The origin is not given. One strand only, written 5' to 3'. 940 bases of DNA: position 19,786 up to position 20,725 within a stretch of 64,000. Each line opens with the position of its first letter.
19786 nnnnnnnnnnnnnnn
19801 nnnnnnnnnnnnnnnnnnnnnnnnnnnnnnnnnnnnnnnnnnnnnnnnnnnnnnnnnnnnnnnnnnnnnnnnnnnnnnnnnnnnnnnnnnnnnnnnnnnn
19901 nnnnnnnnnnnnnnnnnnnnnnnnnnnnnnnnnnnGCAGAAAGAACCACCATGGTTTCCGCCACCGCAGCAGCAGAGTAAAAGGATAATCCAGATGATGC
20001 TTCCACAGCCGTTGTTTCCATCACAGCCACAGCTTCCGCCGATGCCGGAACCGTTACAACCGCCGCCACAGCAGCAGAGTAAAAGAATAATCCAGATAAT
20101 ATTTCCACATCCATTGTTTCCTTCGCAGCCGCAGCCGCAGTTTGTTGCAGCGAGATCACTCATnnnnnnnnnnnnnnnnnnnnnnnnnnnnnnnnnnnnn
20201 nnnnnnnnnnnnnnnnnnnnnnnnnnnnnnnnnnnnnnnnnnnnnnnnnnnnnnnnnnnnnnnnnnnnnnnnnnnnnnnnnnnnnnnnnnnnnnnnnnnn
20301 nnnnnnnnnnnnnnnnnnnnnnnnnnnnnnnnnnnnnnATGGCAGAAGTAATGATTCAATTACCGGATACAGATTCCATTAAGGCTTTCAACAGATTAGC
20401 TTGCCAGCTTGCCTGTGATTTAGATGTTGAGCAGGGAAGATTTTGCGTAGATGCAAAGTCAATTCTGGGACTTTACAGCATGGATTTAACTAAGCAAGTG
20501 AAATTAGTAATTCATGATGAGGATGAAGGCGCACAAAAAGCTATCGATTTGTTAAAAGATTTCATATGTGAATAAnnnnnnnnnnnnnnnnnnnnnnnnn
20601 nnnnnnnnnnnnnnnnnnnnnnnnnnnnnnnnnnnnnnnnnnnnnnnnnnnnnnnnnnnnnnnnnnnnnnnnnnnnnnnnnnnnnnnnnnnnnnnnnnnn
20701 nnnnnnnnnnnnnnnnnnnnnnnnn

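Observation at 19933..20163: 76-aa Cys/Gly-rich tandem-repeat micro-protein (15 Cys) with two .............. segments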

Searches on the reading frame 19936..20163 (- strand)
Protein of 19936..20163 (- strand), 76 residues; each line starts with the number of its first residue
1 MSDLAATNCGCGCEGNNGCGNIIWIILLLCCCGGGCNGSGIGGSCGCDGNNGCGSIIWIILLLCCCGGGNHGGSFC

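Call 4: search_protein_families(library=pfam, proteins=[window:19936-20163:-], max_evalue=10)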
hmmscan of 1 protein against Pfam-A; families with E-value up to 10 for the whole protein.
seq(76 aa): 0 families

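Call 5: search_protein_families(library=ncbifam, proteins=[window:19936-20163:-], max_evalue=10)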
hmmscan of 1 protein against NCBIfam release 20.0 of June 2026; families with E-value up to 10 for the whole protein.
seq(76 aa): 0 families

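Call 6: find_homologous_proteins(query=window:19936-20163:-, max_evalue=0.01)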
Query seq(76 aa) (76 aa): 248 proteins with E <= 0.01 among 487 candidates; the best 120 are listed.
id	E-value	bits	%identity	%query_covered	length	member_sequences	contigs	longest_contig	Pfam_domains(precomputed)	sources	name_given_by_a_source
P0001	4.2e-15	74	68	95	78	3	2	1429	-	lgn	-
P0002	2.1e-14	71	58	95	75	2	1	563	-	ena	-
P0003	4.1e-14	71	73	100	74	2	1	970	-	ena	-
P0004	5.0e-14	70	58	79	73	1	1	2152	-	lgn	-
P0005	6.4e-14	70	63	83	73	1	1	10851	-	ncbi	-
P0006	7.8e-14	70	72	38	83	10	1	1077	-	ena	-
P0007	9.1e-14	69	65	95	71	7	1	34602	-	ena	-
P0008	3.0e-13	68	71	87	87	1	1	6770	-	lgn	-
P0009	5.6e-13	67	86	45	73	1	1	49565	-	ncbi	ncbi:MAG: chorion class high-cysteine HCB protein 13 [Lachnospiraceae bacterium]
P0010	1.1e-12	66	68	87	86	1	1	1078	-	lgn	-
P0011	2.9e-12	65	71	63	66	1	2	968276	-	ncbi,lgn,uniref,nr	ncbi:Uncharacterised protein [uncultured Roseburia sp.]|uniref:Chorion class high-cysteine HCB prote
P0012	6.0e-12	64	72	38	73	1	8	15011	-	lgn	-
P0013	9.2e-12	63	85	45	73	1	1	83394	-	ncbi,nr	ncbi:MAG: chorion class high-cysteine HCB protein 13 [bacterium]|nr:chorion class high-cysteine HCB 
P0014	1.0e-11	63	67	63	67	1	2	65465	-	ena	-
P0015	1.5e-11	62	61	100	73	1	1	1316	-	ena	-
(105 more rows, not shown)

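Call 10: find_encoding_contigs(protein=window:19936-20163:-, flank=6000, max_places=4)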
Protein seq(76 aa) (76 aa): no gene with exactly this product is on record in the collection.

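Call 11: find_related_loci(query=A1, collection=genome_contigs, flank=4000)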
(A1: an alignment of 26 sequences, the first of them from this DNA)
Query A1 (76 aa) in genome_contigs; peptide patterns used: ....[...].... (x = any residue, [..] = any of these).
599 stretches matched a pattern (row limit reached: there are more); 300 encode a relative of the query (tblastn E <= 1e-3); the best 80 are kept; 80 distinct loci.
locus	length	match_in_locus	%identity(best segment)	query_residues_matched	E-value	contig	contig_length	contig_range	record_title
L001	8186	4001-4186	69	1-66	2e-15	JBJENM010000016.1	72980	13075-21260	MAG: Agathobacter sp. isolate PUUB24_bin.023 NODE_130_length_72980_cov_16.802071, whole genome shotgun sequence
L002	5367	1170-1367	61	1-72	3e-15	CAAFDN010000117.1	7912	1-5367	MAG TPA_asm: Lachnospiraceae bacterium, isolate HGM12493, WGS project CAAFDN010000000 data, contig: SRS097889_13_k99_593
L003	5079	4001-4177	70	1-63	4e-15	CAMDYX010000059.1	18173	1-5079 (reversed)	MAG: uncultured Agathobacter sp. isolate SRR11489786_bin.32_metaWRAP_v1.3_MAG genome assembly, contig: ERZ11466831.2494,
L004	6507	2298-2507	65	1-72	5e-15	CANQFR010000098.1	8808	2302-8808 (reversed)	MAG: uncultured Lachnospiraceae bacterium isolate Lapin-005__bin77 genome assembly, contig: Lapin-005__NODE_11123_length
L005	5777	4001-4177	68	1-63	3e-14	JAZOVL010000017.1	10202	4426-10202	MAG: Pilosibacter sp. isolate T1900045525_YK20190219.MAGScoT_cleanbin_000062 SGB_7690_k141_1078260, whole genome shotgun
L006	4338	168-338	65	1-75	7e-14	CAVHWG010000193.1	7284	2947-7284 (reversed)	Firmicutes bacterium TM09-10 isolate H07654-L1_cleanbin_000063 genome assembly, contig: Spades_H07654-L1_contig_8162, wh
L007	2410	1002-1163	63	1-60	9e-14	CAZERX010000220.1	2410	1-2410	MAG TPA_asm: uncultured Eubacterium sp. isolate SRP225648_co1_87 genome assembly, contig: NODE_111469_length_2410_cov_4.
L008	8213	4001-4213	64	1-75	1e-13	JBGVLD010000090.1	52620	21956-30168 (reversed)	MAG: Agathobacter sp. isolate fecal_MAG_29 fecal_MAG_29_contig_0090, whole genome shotgun sequence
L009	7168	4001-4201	62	1-72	2e-13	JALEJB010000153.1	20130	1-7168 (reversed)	MAG: Lachnospiraceae bacterium isolate SUG50 k141_4528637, whole genome shotgun sequence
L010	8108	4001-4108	86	1-34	4e-13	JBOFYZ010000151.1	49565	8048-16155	MAG: Lachnospiraceae bacterium isolate WFFMC_MAG_487 k139_47953_flag=1_multi=8.0000_len=49565, whole genome shotgun sequ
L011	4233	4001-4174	63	1-63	6e-13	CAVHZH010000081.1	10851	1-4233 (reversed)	Oscillospiraceae bacterium isolate H07676-L1_cleanbin_000024 genome assembly, contig: Spades_H07676-L1_contig_5148, whol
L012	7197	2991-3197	65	1-70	5e-13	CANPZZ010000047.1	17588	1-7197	MAG: uncultured Lachnospiraceae bacterium isolate Lapin-002__bin34 genome assembly, contig: Lapin-002__NODE_4171_length_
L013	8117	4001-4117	76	1-41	1e-12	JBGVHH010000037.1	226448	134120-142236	MAG: Agathobacter sp. isolate fecal_MAG_348 fecal_MAG_348_contig_0037, whole genome shotgun sequence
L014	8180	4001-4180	67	1-63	1e-14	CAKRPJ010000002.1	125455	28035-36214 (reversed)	MAG: uncultured Lachnospiraceae bacterium isolate REFINED_METABAT215_TOP10_CONTIGS_1500_ASSEMBLY_K77_MERGED__Nepal_MoBio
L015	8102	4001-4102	85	1-34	1e-12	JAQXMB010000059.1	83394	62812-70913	MAG: bacterium isolate SUG1317 k141_2492262, whole genome shotgun sequence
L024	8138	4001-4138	71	1-48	5e-12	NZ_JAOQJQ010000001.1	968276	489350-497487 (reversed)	Brotonthovivens ammoniilytica strain Sanger_109 .14207_7_10.1, whole genome shotgun sequence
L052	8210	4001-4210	57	1-76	4e-10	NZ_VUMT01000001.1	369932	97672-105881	Velocimicrobium porci strain WCA-693-APC-MOT-I seq1, whole genome shotgun sequence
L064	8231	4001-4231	60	1-71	1e-9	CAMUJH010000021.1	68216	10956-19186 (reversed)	MAG TPA_asm: uncultured Hungatella sp. isolate SRR14038232_bin.39_metawrap_v1.3_MAG genome assembly, contig: NODE.590_le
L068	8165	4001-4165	57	1-47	1e-9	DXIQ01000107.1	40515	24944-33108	MAG TPA_asm: Candidatus Blautia stercorigallinarum isolate CHK195-9823 CHK195__C318928_L40515_SAMEA5754839, whole genome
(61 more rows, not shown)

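Call 36: search_protein_families(library=ncbifam, alignment_id=A2, max_evalue=10)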
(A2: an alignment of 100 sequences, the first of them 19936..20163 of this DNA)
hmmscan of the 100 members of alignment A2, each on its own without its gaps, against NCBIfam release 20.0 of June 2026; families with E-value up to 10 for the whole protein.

A. member 1, window:19936-20163:- (76 aa): 0 families

B. families by the number of members that match (of 100 scanned): 8 families
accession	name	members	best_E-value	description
TIGR03024.1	arch_PEF_CTERM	2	0.61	PEF-CTERM sorting domain-containing protein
NF010467.0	PRK13892.1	1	0.032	conjugal transfer system pilin TrbC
NF000944.0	PRK00094.2-2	1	0.093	NAD(P)H-dependent glycerol-3-phosphate dehydrogenase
NF007555.1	PRK10175.1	1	0.13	YceK/YidQ family lipoprotein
NF041466.1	factorH_bind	1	3.1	factor H-binding protein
TIGR03062.1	pip_yhgE_Cterm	1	3.7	YhgE/Pip family protein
NF038215.1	acineto_lipo_PV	1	8.8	NF038215 family lipoprotein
NF058647.1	lipo_LytA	1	9.8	acidic lipoprotein LytA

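Call 39: list_cluster_members(proteins=[L024:4633-4971:+, L024:5034-5303:+, L024:4370-4519:-, L024:4001-4198:+, L052:4317-4472:-, L052:4001-4213:+, L052:2399-3301:-])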
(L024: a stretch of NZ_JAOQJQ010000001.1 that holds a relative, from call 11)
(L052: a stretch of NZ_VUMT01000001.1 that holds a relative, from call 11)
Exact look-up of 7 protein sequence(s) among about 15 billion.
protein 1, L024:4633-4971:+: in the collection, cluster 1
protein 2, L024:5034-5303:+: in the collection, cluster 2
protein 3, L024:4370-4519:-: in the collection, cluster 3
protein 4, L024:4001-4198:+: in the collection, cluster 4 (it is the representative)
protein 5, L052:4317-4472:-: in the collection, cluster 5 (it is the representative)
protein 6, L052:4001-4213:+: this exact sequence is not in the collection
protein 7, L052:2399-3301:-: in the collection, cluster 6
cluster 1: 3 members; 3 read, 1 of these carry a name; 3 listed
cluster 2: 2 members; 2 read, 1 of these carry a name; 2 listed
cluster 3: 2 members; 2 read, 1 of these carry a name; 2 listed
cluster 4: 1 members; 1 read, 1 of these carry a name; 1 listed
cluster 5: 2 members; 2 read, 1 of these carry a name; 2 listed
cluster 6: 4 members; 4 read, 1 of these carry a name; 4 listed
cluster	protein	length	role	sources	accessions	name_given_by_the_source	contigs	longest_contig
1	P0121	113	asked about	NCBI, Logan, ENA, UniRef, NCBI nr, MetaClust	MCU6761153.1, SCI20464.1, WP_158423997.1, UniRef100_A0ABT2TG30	Uncharacterised protein [uncultured Roseburia sp.] | Uncharacterized protein n=1 Tax=Brotonthovivens ammoniilytica TaxID=2981725 ... | hypothetical protein [Brotonthovivens ammoniilytica]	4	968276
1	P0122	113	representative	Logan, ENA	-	-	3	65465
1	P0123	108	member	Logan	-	-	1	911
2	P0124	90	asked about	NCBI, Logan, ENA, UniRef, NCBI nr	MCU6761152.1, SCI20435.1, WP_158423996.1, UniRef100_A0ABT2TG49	Uncharacterised protein [uncultured Roseburia sp.] | Uncharacterized protein n=1 Tax=Brotonthovivens ammoniilytica TaxID=2981725 ... | hypothetical protein [Brotonthovivens ammoniilytica]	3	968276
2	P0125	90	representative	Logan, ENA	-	-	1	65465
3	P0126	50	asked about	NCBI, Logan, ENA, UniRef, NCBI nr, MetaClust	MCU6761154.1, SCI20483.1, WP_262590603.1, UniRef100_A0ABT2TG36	Uncharacterised protein [uncultured Roseburia sp.] | Uncharacterized protein n=1 Tax=Brotonthovivens ammoniilytica TaxID=2981725 ... | hypothetical protein [Brotonthovivens ammoniilytica]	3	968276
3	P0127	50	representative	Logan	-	-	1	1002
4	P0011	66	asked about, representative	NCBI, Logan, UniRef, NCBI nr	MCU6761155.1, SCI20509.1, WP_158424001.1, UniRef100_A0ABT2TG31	Uncharacterised protein [uncultured Roseburia sp.] | Chorion class high-cysteine HCB protein 13 n=1 Tax=Brotonthovivens ammoniilytica ... | hypothetical protein [Brotonthovivens ammoniilytica]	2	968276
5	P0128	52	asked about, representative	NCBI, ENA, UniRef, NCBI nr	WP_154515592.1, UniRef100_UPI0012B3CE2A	hypothetical protein [Velocimicrobium porci] | hypothetical protein n=1 Tax=Velocimicrobium porci TaxID=2606634 RepID=UPI0012B3CE2A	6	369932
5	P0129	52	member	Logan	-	-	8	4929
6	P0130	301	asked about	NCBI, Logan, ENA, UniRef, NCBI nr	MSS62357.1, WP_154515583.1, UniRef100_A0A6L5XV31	S8 family peptidase [Velocimicrobium porci] | S8 family peptidase n=1 Tax=Velocimicrobium porci TaxID=2606634 RepID=A0A6L5XV31_9FIRM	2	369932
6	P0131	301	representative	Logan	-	-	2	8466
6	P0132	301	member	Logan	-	-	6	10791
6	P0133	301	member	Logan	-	-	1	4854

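Call 40: predict_structure(alignment_id=A2)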
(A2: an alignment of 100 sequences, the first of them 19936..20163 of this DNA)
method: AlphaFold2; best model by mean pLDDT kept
length: 76 residues; sequences in the alignment: 100
mean_pLDDT: 50.5   pTM: 0.28
mean pLDDT of the five models: 50.5, 50.4, 49.3, 48.2, 48.0
residues with pLDDT >= 90: 0; 70-90: 0; 50-70: 31; < 50: 45
segments of 3 or more residues with pLDDT < 50: 4-18, 33-47, 49-52, 68-76
pLDDT, mean of each block of 10 residues (from residue 1): 45 48 63 46 46 58 54 41
secondary structure, 60 per line:
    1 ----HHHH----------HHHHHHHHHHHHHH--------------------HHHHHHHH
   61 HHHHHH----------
elements in order: H5-8 H19-32 H53-66

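Call 49: search_protein_families(library=ncbifam, proteins=[P0121, P0124, P0126, P0128, L068:2224-3927:+, L068:1274-2107:-, L064:4727-5398:+, L002:1849-2514:+], max_evalue=0.01)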
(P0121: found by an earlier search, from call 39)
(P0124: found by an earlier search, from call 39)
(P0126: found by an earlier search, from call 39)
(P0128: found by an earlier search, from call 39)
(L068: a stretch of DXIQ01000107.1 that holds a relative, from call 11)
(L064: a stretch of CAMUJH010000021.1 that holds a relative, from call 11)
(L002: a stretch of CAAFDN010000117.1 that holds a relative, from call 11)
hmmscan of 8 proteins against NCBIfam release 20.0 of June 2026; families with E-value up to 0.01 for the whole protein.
P0121 (113 aa): 0 families

P0124 (90 aa): 0 families

P0126 (50 aa): 0 families

P0128 (52 aa): 0 families

L068:2224-3927:+ (568 aa): 5 families
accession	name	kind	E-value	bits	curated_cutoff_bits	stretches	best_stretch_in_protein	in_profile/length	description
NF040809.1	germ_prot_CspBA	exception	3.9e-86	289.7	1250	1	82-565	634-1098/1099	bifunctional germination protease/germinant receptor pseudoprotease CspBA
NF040808.2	CspC_non_triad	exception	1.2e-81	274.9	675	1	81-560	77-547/556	bile acid germinant receptor pseudoprotease CspC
TIGR03921.1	T7SS_mycosin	equivalog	1.3e-16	60.7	278.75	2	434-559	165-282/353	type VII secretion-associated serine protease mycosin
NF040553.1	SGO_0316_fam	subfamily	4.6e-11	41.1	1400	2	451-521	647-716/1486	SGO_0316/SGO_0317 family LPXTG-anchored serine peptidase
TIGR03895.1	protease_PatA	subfamily_domain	0.0067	15.2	421.05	0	439-519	107-183/606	PatA/PatG family cyanobactin maturation protease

L068:1274-2107:- (278 aa): 9 families
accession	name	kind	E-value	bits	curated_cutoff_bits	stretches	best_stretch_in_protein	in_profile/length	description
TIGR03921.1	T7SS_mycosin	equivalog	1.2e-42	146.3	278.75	1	5-269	11-281/353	type VII secretion-associated serine protease mycosin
NF040809.1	germ_prot_CspBA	exception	3e-22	78.1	1250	2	154-271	396-520/1099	bifunctional germination protease/germinant receptor pseudoprotease CspBA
NF049966.1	QH_SP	equivalog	4.6e-18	65.4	165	1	11-254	2-213/219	subtilisin-like serine protease QhpE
NF033595.1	denti_PrtP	equivalog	2.2e-17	62.9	300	1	111-256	342-482/606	dentilisin complex serine proteinase subunit PrtP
NF040808.2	CspC_non_triad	exception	2.8e-15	55.8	675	2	153-244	420-509/556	bile acid germinant receptor pseudoprotease CspC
TIGR03895.1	protease_PatA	subfamily_domain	1.3e-12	47.3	421.05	1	47-236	1-180/606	PatA/PatG family cyanobactin maturation protease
NF040553.1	SGO_0316_fam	subfamily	4.5e-10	37.9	1400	2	43-147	356-464/1486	SGO_0316/SGO_0317 family LPXTG-anchored serine peptidase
NF051851.1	AtpSerPepEprS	equivalog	1.3e-07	30.1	1700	1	193-277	281-367/988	autotransporter serine peptidase EprS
NF042956.1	IteS_antiphage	equivalog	7.4e-07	27.8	900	1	11-230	259-506/747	S8 family anti-phage peptidase IteS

L064:4727-5398:+ (224 aa): 0 families

L002:1849-2514:+ (222 aa): 0 families

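Call 50: search_protein_representatives(alignment_id=A2)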
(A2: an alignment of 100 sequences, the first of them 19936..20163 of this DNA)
Query: 100 sequences, 90 profile positions. Proteins with E-value up to 0.001 (for the whole library): 441; up to 1e-10: 164; up to 1e-30: 0. The best 150 are listed.
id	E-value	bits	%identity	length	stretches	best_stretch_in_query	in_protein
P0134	1.1e-24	102.3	-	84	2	13-84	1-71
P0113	2.6e-23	97.9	-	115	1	3-85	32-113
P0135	1.4e-21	92.4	-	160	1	13-84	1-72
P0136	1.6e-21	92.2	-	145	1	13-85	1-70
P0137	1.8e-21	92.0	-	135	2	13-85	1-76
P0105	3.1e-21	91.3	-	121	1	13-85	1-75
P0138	5.2e-21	90.6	-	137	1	13-87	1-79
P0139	6.2e-21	90.3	-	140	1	13-86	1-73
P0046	8.1e-21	89.9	-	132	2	13-62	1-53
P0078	3.2e-20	88.0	-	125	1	13-82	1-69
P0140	4.9e-20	87.4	-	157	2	13-87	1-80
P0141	6.3e-20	87.1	-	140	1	4-87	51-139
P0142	2.3e-19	85.3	-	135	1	13-86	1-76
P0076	2.6e-19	85.1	-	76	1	13-73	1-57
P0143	3.9e-19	84.6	-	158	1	13-86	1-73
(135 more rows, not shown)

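Call 78: search_protein_families(library=padloc, proteins=[window:19936-20163:-], max_evalue=0.1)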
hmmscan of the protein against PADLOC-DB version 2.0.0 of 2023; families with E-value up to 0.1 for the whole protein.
window:19936-20163:- (76 aa): 0 families

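Call 79: search_protein_families(library=phrogs, proteins=[window:19936-20163:-], max_evalue=0.1)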
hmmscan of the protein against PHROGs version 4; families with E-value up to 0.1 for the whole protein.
window:19936-20163:- (76 aa): 0 families

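Call 80: search_solved_structures(query=A1, max_evalue=1)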
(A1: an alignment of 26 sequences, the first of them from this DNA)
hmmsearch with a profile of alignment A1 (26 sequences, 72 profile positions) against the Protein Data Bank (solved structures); distinct sequences matched with E-value up to 1: 0.

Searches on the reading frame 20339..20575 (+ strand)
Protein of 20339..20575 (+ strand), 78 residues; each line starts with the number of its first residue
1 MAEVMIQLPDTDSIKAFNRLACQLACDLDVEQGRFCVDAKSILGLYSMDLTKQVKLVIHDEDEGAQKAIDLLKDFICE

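Call 19: search_protein_families(library=pfam, proteins=[window:20339-20575:+], max_evalue=0.1)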
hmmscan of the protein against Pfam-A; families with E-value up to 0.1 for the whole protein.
window:20339-20575:+ (78 aa): 1 family
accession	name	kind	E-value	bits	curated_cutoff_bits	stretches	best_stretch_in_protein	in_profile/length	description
PF00381.24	PTS-HPr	-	1.5e-07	31.8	23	1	16-76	20-79/81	PTS HPr component phosphorylation site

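Call 20: search_protein_families(library=ncbifam, proteins=[window:20339-20575:+], max_evalue=0.1)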
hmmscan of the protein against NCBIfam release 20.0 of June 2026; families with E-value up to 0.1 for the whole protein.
window:20339-20575:+ (78 aa): 5 families
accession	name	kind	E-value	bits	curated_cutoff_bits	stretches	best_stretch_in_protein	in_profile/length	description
NF010354.0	PRK13782.1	equivalog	6.8e-06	26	123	1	19-76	24-81/85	HPr family phosphocarrier protein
NF010352.0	PRK13780.1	equivalog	0.00026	20.8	110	1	20-76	25-81/88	phosphocarrier protein HPr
TIGR01003.1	PTS_HPr_family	subfamily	0.0011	18.9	47.9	1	20-76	25-81/82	HPr family phosphocarrier protein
NF041319.1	PTS-HPr_Halo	equivalog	0.005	17.3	140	1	20-75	24-82/87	phosphocarrier protein HPr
NF008104.0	PRK10850.1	equivalog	0.005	16.9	153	1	16-76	21-81/85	phosphocarrier protein Hpr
